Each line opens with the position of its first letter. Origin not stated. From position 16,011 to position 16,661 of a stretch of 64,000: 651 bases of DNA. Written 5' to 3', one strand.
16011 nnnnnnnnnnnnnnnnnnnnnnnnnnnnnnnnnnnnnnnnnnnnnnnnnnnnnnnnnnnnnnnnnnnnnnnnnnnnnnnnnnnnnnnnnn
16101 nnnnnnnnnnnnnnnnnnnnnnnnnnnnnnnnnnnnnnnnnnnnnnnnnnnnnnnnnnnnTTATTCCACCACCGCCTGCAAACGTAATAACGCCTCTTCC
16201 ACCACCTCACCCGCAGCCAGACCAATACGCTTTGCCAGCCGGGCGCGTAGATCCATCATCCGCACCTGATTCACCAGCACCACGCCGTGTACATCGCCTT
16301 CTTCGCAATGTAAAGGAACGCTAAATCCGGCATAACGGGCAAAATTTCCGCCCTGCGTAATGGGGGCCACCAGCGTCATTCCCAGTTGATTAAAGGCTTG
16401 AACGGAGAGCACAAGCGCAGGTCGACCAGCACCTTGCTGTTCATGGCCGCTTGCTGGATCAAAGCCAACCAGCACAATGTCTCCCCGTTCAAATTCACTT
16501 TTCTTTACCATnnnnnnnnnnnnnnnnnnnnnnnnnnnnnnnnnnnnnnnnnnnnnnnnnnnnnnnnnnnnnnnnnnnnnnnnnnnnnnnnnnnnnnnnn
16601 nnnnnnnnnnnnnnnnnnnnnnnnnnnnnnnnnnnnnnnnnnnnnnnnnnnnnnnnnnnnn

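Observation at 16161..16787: chpS-chpB toxin-antitoxin module with a perfect operator-like palindrome at its promoter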

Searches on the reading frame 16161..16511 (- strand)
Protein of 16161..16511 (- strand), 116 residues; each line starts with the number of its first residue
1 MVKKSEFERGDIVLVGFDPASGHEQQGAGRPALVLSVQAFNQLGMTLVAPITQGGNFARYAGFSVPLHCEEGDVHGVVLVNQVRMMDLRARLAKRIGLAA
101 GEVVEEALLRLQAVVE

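Call 6: search_protein_families(proteins=[window:16161-16511:-], library=ncbifam)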
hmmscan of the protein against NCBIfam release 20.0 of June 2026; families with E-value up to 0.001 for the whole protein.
window:16161-16511:- (116 aa): 3 families
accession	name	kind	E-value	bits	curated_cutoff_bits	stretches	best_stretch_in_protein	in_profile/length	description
NF007320.0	PRK09812.1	equivalog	3.9e-68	226.8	129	1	1-116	1-116/116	type II toxin-antitoxin system ChpB family toxin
NF052489.1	TAtMazFAgrob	equivalog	1.3e-18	66.9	150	1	4-95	3-91/118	type II toxin-antitoxin system toxin MazF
NF007386.0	PRK09907.1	equivalog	2.8e-17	62.7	120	1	7-114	7-109/111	endoribonuclease MazF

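Call 32: find_related_loci(query=window:16161-16511:-, collection=genome_contigs, flank=2500)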
Query window:16161-16511:- (116 aa) in genome_contigs; peptide patterns used: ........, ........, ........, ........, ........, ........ (x = any residue, [..] = any of these).
600 stretches matched a pattern (row limit reached: there are more); 4 encode a relative of the query (tblastn E <= 1e-3); 4 distinct loci.
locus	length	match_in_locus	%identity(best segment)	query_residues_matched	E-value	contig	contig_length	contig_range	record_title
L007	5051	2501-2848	97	1-116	1e-71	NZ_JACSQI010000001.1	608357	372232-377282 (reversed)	Escherichia whittamii strain Sa2BVA5 NODE_1_length_608357_cov_8.774854, whole genome shotgun sequence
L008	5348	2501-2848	78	1-116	4e-60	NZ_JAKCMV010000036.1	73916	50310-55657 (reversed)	Enterobacter asburiae strain INSAq146 Aq146_contig_36, whole genome shotgun sequence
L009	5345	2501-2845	58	1-116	3e-39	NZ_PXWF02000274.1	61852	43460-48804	Massilia glaciei strain B448-2 contig274, whole genome shotgun sequence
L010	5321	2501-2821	55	7-113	5e-34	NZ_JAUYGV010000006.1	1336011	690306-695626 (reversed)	MAG: Rheinheimera sp. isolate C24_maxbin.016 C24_k141_1069651, whole genome shotgun sequence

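Call 55: profile_search(protein=window:16161-16511:-)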
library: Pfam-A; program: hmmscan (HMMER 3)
A. the first sequence (116 residues): domains with independent E <= 10: 1; with E <= 0.001: 1
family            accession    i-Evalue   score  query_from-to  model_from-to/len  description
PemK_toxin        PF02452.23    4.1e-25    88.5       8-114         1-108/109  PemK-like, MazF-like toxin of type II toxin-antitoxin system
